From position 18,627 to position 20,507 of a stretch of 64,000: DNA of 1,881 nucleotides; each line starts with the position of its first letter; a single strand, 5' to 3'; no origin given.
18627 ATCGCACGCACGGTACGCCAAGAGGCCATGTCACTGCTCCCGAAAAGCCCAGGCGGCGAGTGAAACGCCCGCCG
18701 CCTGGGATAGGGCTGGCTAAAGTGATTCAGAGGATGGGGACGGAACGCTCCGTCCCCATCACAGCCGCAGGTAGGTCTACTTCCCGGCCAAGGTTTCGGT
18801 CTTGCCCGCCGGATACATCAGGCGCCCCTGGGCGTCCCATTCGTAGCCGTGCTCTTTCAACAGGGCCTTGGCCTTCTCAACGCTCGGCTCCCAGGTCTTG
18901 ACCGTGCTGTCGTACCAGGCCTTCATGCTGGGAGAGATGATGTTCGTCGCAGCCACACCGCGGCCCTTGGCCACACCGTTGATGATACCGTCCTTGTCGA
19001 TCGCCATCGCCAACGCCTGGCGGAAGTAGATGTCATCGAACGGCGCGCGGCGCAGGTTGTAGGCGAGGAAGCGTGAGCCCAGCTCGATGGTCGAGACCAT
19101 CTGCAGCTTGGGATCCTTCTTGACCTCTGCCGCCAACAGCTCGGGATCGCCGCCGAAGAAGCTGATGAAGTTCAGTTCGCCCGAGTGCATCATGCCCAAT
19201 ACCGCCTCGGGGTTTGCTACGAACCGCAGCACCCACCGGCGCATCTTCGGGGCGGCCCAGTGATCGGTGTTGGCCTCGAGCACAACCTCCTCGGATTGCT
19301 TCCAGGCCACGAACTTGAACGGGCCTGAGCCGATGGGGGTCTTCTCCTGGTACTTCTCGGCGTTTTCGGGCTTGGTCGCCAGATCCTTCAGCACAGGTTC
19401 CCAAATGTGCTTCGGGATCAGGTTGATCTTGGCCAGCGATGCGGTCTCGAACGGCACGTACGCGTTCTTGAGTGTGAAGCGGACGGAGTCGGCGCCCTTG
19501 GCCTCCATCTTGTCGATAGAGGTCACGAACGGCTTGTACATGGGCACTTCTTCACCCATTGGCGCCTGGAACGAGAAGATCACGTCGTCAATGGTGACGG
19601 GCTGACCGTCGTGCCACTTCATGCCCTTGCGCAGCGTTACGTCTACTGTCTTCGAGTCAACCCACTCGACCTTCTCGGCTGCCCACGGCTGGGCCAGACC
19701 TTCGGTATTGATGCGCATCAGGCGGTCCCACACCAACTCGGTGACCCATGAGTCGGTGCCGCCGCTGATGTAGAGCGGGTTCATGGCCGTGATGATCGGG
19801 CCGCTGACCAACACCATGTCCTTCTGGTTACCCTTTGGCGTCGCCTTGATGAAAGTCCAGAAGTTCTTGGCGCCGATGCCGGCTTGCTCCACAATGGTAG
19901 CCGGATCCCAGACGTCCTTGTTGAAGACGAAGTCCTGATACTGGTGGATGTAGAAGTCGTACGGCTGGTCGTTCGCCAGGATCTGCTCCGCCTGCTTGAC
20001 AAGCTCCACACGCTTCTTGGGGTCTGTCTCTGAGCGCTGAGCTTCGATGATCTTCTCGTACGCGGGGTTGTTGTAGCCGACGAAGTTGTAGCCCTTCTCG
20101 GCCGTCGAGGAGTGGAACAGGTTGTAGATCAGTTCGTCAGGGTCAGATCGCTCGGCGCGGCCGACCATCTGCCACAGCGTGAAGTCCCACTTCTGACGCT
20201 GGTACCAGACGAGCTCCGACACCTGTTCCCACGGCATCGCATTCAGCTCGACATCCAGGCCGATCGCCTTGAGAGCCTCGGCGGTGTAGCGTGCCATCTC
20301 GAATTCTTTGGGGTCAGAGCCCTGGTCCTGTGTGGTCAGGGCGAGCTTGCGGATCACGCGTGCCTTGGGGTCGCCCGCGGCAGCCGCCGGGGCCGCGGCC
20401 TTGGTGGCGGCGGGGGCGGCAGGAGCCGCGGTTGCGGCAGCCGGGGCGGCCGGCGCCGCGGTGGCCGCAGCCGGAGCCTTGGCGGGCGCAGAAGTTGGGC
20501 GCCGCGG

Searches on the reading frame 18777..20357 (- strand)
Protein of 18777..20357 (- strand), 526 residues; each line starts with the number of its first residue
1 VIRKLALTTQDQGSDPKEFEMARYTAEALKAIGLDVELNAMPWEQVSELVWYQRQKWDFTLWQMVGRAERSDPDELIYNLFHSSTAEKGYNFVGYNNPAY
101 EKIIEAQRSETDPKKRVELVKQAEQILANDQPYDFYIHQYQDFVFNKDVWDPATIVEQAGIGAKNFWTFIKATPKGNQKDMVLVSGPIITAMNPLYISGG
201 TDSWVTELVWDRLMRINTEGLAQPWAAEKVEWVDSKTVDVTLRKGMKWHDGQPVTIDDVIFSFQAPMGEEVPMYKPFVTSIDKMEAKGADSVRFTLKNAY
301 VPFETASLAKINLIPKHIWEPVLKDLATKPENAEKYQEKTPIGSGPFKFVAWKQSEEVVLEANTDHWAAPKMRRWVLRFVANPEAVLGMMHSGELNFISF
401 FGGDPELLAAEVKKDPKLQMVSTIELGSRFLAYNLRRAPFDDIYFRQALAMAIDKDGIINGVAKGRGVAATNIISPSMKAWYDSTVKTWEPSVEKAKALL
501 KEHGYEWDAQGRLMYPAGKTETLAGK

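Call 30: search_protein_families(library=pfam, proteins=[window:18777-20357:-])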
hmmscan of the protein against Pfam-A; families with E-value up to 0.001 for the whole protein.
window:18777-20357:- (526 aa): 1 family
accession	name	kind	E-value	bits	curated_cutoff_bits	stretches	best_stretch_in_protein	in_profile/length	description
PF00496.27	SBP_bac_5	-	4.2e-72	243.7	32.4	2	223-511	3-284/368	Bacterial extracellular solute-binding proteins, family 5 Middle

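Call 38: find_homologous_proteins(query=window:18777-20357:-, max_evalue=1e-40)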
Query window:18777-20357:- (526 aa): 1651 proteins with E <= 1e-40 among 8000 candidates; the best 120 are listed.
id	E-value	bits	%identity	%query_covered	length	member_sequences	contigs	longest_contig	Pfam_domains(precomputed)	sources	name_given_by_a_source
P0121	0.0e+0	1212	100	100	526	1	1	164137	PF00496.28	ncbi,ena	-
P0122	2.6e-297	1005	80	100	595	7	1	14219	PF00496.28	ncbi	-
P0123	2.9e-276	935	75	100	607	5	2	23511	PF00496.28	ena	-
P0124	5.5e-263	891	72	99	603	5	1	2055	PF00496.28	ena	-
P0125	5.2e-262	888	72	99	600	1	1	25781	PF00496.28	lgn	-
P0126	3.4e-258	875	69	100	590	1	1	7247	PF00496.28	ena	-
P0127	1.8e-251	853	78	89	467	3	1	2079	PF00496.28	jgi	jgi:peptide/nickel transport system substrate-binding protein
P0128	4.0e-251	852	68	100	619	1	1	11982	PF00496.28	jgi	jgi:peptide/nickel transport system substrate-binding protein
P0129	1.1e-226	771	63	100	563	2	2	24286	PF00496.28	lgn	-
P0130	3.8e-225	766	63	99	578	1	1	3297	PF00496.28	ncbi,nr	ncbi:MAG: twin-arginine translocation pathway signal protein [Anaerolineae bacterium]|nr:twin-argini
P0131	5.2e-223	759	62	100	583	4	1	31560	PF00496.28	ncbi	-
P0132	1.2e-222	758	63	100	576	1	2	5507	PF00496.28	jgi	jgi:peptide/nickel transport system substrate-binding protein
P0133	3.7e-220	750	61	99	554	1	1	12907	PF00496.28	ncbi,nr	ncbi:MAG TPA: ABC transporter substrate-binding protein [bacterium]|nr:ABC transporter substrate-bin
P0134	5.7e-220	749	60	100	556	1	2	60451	PF00496.28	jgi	-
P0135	1.6e-219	748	60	99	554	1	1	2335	PF00496.28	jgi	jgi:peptide/nickel transport system substrate-binding protein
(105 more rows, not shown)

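Call 39: find_encoding_contigs(protein=P0121, flank=500, max_places=2)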
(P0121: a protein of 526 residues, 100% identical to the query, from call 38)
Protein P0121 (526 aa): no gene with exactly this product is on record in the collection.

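Call 40: list_cluster_members(proteins=[P0121, P0023, P0030])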
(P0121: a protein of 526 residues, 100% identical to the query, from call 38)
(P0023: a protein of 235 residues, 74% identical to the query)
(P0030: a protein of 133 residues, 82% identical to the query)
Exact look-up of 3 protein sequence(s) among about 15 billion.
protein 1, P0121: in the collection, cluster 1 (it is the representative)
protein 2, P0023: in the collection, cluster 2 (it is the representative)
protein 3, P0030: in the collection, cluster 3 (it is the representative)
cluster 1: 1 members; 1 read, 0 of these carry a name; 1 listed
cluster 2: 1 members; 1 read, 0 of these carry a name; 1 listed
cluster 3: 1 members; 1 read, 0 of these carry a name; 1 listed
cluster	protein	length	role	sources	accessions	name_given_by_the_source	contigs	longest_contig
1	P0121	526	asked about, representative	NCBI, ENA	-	-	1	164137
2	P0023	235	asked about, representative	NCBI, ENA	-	-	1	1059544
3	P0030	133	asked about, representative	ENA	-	-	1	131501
